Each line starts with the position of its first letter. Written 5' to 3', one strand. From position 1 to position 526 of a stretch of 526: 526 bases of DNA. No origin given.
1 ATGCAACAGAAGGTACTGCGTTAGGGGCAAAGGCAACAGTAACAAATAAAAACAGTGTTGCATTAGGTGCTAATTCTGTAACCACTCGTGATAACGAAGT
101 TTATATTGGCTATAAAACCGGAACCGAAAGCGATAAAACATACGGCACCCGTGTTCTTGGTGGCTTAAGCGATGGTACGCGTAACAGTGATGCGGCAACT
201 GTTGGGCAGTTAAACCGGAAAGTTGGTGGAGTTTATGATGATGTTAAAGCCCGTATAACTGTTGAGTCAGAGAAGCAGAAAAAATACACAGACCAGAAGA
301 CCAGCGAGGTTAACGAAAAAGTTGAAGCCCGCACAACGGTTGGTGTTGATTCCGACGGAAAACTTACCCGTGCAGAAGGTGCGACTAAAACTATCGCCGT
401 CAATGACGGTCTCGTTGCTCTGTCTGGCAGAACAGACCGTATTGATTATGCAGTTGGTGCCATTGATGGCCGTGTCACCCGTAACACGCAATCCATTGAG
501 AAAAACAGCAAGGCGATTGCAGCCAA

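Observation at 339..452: Unassigned Gly/Thr-rich connector between the two helical-looking segments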

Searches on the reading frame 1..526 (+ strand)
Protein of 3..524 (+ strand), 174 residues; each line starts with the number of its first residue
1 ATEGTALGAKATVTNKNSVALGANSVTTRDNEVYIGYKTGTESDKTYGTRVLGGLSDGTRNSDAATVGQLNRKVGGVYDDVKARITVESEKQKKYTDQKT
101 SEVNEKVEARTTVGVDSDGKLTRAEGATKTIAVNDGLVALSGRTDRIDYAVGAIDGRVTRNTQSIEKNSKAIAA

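Call 5: search_solved_structures(query=window:3-524:+, max_evalue=1, show_alignments=3)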
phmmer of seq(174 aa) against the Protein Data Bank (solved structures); distinct sequences matched with E-value up to 1: 10.
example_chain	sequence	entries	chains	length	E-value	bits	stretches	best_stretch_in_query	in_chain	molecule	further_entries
2xqh_A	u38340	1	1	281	1.6e-102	343.4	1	1-174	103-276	IMMUNOGLOBULIN-BINDING PROTEIN EIBD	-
2xzr_A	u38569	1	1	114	9.2e-08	35.8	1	142-174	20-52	IMMUNOGLOBULIN-BINDING PROTEIN EIBD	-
1p9h_A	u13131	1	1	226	6.3e-05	26.6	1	16-82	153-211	Invasin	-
2yo0_A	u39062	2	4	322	0.0021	21.6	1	3-76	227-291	GENERAL CONTROL PROTEIN GCN4, PUTATIVE INNER MEMBRANE PROTEIN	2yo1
2yo3_A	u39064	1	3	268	0.0026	21.3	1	3-76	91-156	GENERAL CONTROL PROTEIN GCN4, PUTATIVE INNER MEMBRANE PROTEIN, GENERAL CONTROL PROTEIN GCN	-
3s6l_A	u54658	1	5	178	0.0037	20.8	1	2-69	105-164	Hep_Hag family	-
4v91_O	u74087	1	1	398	0.07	16.7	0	65-143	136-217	UL13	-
7o23_A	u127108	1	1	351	0.083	16.5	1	5-72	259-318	Autotransporter adhesin BpaC,Autotransporter adhesin BpaC,General control transcription fa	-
9i1w_LO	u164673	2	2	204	0.68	13.5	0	65-124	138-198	60S ribosomal protein L16-like protein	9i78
7olc_LO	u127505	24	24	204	0.68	13.5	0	65-124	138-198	60S ribosomal protein L16-like protein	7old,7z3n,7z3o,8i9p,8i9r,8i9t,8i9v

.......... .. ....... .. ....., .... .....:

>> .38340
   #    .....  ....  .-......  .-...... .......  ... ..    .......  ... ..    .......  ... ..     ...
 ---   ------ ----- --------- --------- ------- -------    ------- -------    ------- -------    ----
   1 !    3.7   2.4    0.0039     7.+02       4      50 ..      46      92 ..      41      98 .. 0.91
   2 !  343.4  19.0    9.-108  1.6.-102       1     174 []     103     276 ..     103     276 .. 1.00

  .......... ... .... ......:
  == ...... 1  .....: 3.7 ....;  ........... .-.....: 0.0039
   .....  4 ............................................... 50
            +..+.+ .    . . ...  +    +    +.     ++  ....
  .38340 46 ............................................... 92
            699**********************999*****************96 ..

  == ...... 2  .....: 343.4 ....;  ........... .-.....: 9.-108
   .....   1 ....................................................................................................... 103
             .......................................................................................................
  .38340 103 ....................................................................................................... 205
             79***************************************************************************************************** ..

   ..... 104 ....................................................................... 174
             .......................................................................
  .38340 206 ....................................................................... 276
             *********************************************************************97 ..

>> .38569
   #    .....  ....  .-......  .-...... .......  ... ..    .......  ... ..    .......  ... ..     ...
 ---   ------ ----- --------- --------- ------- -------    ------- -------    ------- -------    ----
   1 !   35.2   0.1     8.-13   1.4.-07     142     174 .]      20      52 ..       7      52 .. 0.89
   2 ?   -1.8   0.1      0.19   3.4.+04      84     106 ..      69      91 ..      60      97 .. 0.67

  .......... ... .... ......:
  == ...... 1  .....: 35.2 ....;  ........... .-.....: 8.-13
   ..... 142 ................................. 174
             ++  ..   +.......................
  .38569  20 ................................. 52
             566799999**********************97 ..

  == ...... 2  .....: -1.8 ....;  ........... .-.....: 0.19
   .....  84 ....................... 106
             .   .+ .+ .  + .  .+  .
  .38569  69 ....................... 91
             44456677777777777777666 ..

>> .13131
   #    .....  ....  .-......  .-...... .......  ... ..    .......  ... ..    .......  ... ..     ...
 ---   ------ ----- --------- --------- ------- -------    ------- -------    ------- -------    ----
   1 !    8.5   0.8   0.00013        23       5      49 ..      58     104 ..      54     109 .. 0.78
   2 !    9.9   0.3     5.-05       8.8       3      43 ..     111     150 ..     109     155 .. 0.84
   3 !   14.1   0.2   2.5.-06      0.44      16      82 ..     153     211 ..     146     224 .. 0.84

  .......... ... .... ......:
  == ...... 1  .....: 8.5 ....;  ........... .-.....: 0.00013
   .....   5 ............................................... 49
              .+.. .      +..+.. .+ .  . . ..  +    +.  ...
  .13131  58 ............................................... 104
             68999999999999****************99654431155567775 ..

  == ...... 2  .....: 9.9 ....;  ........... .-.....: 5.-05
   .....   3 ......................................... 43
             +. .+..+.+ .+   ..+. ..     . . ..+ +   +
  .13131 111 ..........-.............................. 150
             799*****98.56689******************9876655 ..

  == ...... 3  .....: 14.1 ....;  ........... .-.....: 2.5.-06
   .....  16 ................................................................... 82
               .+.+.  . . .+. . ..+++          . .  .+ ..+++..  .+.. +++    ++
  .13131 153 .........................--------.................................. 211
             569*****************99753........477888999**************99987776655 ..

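Call 11: profile_search(protein=window:3-524:+)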
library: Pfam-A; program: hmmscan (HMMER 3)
A. the first sequence (174 residues): domains with independent E <= 10: 1; with E <= 0.001: 1
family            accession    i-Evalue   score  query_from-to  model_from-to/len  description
YadA_head         PF05658.19    8.5e-05    23.3       2-25          4-27/27  YadA head domain repeat (2 copies)

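Call 24: search_protein_families(proteins=[L001:975-2507:+], library=ncbifam, max_evalue=0.01)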
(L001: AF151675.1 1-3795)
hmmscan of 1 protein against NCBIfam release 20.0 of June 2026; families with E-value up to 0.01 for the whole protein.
L001:975-2507:+ (511 aa): 7 families
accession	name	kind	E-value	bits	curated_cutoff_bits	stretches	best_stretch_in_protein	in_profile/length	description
NF033478.1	YadA_autotrans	exception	2.3e-30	106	750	1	158-510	95-458/459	trimeric autotransporter adhesin YadA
NF040983.1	BimA_second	exception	2.3e-09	36.6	600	2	241-338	220-306/381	trimeric autotransporter actin-nucleating factor BimA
NF033477.2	EmaA_autotrans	exception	6.5e-09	33.6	3000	2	129-272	144-289/2100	collagen-binding adhesin autotransporter EmaA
NF033481.2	auto_Ata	exception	2.2e-08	31.9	2500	1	153-317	622-775/1862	trimeric autotransporter adhesin Ata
NF040984.1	BimA_first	exception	1.1e-05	24.7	800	0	160-226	321-387/517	trimeric autotransporter actin-nucleating factor BimA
NF047516.1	LA_3659_fam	equivalog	0.0049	16.5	36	1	329-443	25-147/221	LA_3659 family protein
NF047514.1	SpiroCoCo_N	equivalog_domain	0.0049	16.5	75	1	329-443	25-147/221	SpiroCoCo family coiled-coil protein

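Call 31: find_homologous_proteins(query=L001:1962-2294:+, max_evalue=0.001)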
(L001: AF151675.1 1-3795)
Query L001:1962-2294:+ (111 aa): 13 proteins with E <= 0.001 among 18 candidates.
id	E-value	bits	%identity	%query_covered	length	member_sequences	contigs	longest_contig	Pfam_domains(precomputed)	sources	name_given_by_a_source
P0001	3.0e-41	157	93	79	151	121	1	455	PF03895.22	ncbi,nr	ncbi:YadA-like family protein, partial [Escherichia coli]|nr:YadA-like family protein [Escherichia c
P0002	2.2e-37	145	78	84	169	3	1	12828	PF03895.22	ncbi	ncbi:YadA-like family protein, partial [Escherichia coli]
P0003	7.4e-31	124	71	87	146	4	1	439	-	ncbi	ncbi:YadA-like family protein, partial [Escherichia coli]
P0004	1.9e-30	123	66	95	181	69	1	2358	PF03895.22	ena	-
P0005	1.5e-28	117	83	67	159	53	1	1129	PF03895.22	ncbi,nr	ncbi:hypothetical protein EQJ85_005034, partial [Escherichia coli]|nr:hypothetical protein [Escheric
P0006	1.3e-27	114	64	90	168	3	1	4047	PF03895.22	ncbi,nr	ncbi:hypothetical protein GSU67_005008, partial [Escherichia coli]|nr:hypothetical protein [Escheric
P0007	3.4e-25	106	85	60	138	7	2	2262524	PF03895.22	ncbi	ncbi:hypothetical protein RW98_04372, partial [Escherichia coli]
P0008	2.2e-23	100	69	75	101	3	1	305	-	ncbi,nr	ncbi:TPA: hypothetical protein L1N15_005289, partial [Escherichia coli]|nr:hypothetical protein [Esc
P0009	1.2e-21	95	65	87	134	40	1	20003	-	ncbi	ncbi:hypothetical protein WIS_04926, partial [Escherichia coli KTE129]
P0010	3.7e-18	83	77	55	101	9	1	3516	-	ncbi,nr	ncbi:hypothetical protein C7214_005121, partial [Escherichia coli]|nr:hypothetical protein [Escheric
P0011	2.5e-13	68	73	46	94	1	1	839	-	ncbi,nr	ncbi:hypothetical protein FQ038_08990, partial [Escherichia coli]|nr:hypothetical protein [Escherich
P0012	1.1e-10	59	60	50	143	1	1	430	-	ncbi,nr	ncbi:hypothetical protein OEZ66_45695, partial [Escherichia coli]|nr:hypothetical protein [Escherich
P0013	6.6e-9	54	80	36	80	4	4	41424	-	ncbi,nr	ncbi:TPA: hypothetical protein OUE30_004278, partial [Escherichia coli]|nr:hypothetical protein [Esc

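Call 36: predict_structure(protein=L001:1866-2294:+)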
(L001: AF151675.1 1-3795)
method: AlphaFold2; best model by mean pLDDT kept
length: 143 residues; sequences in the alignment: 1
mean_pLDDT: 79.5   pTM: 0.38
mean pLDDT of the five models: 79.5, 77.9, 77.0, 73.5, 54.3
residues with pLDDT >= 90: 55; 70-90: 50; 50-70: 34; < 50: 4
segments of 3 or more residues with pLDDT < 50: none
pLDDT, mean of each block of 10 residues (from residue 1): 66 84 92 92 79 61 54 56 73 87 93 91 92 93 85
secondary structure, 60 per line:
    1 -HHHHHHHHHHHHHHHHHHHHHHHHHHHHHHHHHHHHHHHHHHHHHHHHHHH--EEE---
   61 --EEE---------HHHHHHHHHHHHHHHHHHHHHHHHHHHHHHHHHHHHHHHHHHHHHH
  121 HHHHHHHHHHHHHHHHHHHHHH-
elements in order: H2-52 E55-57 E63-65 H75-142

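Call 40: fold_search(model_id=the predicted structure, library=pdb)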
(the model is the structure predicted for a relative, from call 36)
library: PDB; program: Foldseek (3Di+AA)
matches with E <= 10: 33; with E <= 0.001: 0
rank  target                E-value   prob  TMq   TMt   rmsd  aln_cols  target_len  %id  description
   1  6zqd_JJ               4.9e+00  0.04  0.10  0.08  22.8        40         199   22  Cryo-EM structure of the 90S pre-ribosome from Saccharomyces cerevisiae, state Post-A1 (released 2020-09-23)
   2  8oz0_5                5.3e+00  0.09  0.24  0.08  10.7        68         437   18  Structure of a human 48S translation initiation complex with eIF4F and eIF4A (released 2024-02-07)
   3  2z34_D                5.3e+00  0.07  0.11  0.48   5.6        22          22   23  Crystal structure of SpCia1/Asf1 complex with Hip1 (released 2008-03-11)
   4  3tm7_D                5.7e+00  0.03  0.10  0.13   8.3        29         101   24  Processed Aspartate Decarboxylase Mutant with Asn72 mutated to Ala (released 2012-04-11)
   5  3zg8_A                6.2e+00  0.03  0.11  0.30   9.9        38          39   18  Crystal Structure of Penicillin Binding Protein 4 from Listeria monocytogenes in the Ampicillin bound form (released 2013-05-29)
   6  3h0s_C                6.7e+00  0.06  0.09  0.03   5.1        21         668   28  Crystal structure of the carboxyltransferase domain of acetyl-coenzyme A carboxylase in complex with compound 7 (released 2010-04-07)
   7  8dsp_C                6.7e+00  0.03  0.13  0.11  17.7        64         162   17  Cryo-EM structure of the proximal half fiber in del7.3K2R1 mature phage (released 2023-07-26)
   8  1uyv_C                7.2e+00  0.06  0.09  0.03   5.1        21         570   28  Acetyl-CoA carboxylase carboxyltransferase domain L1705I/V1967I mutant (released 2004-03-29)
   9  4d10_B                7.2e+00  0.05  0.16  0.06  15.0        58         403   14  Crystal structure of the COP9 signalosome (released 2014-07-23)
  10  4wz8_C                7.2e+00  0.05  0.09  0.02   5.0        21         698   28  Crystal structure of human-yeast chimera acetyl coA carboxylase CT domain bound to Compound 6 (released 2014-12-10)
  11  3zg7_A                7.2e+00  0.03  0.09  0.27  10.6        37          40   22  Crystal Structure of Penicillin-Binding Protein 4 from Listeria monocytogenes in the apo form (released 2013-05-29)
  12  6gwj_D                7.2e+00  0.02  0.11  0.24  10.7        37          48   19  Human OSGEP / LAGE3 / GON7 complex (released 2019-07-03)
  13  3h0s_A                7.9e+00  0.05  0.09  0.02   5.1        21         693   28  Crystal structure of the carboxyltransferase domain of acetyl-coenzyme A carboxylase in complex with compound 7 (released 2010-04-07)
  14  5d5g_A                7.9e+00  0.04  0.09  0.12   5.9        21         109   24  Structure of colocasia esculenta agglutinin (released 2015-09-02)
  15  9m9e_C                7.9e+00  0.04  0.12  0.02   5.7        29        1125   10  Structural Basis of Pausing During Transcription Initiation in Mycobacterium tuberculosis (released 2026-01-14)
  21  3tvw_A                9.2e+00  0.04  0.09  0.02   5.1        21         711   28  Crystal Structure of the humanized carboxyltransferase domain of yeast Acetyl-coA caroxylase in complex with compound  (released 2011-10-19)
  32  7p2f_A                1.0e+01  0.03  0.09  0.04   5.4        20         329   30  Green-type copper-nitrite reductase from Sinorhizobium meliloti 2011 (released 2021-10-13)
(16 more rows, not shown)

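Call 65: search_protein_families(proteins=[L001:975-2507:+, L001:24-608:+, L001:2599-3066:+, L001:3069-3248:+], library=phrogs, max_evalue=0.001)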
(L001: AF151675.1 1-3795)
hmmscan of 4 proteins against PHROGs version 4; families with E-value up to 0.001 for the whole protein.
L001:975-2507:+ (511 aa): 7 families
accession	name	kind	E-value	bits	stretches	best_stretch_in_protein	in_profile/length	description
phrog_10464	-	unknown function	1.1e-194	648.9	1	1-509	1-492/492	-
phrog_9547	-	unknown function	1.2e-108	365.1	1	1-511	1-413/413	-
phrog_8062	-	unknown function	4e-42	145.5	1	312-511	24-209/209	-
phrog_33417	-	unknown function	1.3e-19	71.6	1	1-136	1-137/161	-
phrog_17426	-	tail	1.6e-10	41.8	1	295-511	283-492/492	adhesin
phrog_26246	-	tail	3.4e-10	40.6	1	396-511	216-329/329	tail protein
phrog_20057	-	unknown function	1.3e-07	30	1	159-335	614-785/2265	-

L001:24-608:+ (195 aa): 7 families
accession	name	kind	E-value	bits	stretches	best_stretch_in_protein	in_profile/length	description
phrog_1141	-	tail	2.9e-79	266.3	1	3-194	4-193/194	tail fiber protein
phrog_11571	-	tail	6e-77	259.5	1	69-195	97-223/223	tail fiber protein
phrog_7703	-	unknown function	7.5e-60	203.8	1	73-195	146-268/268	-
phrog_15942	-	unknown function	1.5e-35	122.4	1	126-195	1-70/70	-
phrog_1807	-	tail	9.5e-22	78.8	1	75-193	120-240/241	tail fiber protein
phrog_1795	-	tail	1.1e-17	65.1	1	2-79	6-86/358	tail fiber protein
phrog_2837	-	tail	5e-10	40.5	1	70-194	82-199/202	tail protein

L001:2599-3066:+ (156 aa): 2 families
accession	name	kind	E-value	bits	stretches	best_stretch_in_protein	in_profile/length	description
phrog_6585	-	unknown function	4e-99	330.1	1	1-156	1-156/156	-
phrog_2014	-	unknown function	6e-19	69.2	1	21-78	7-64/80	-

L001:3069-3248:+ (60 aa): 1 family
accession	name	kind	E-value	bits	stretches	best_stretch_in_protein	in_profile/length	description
phrog_9340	-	unknown function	9.6e-30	103.2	1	18-60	1-43/43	-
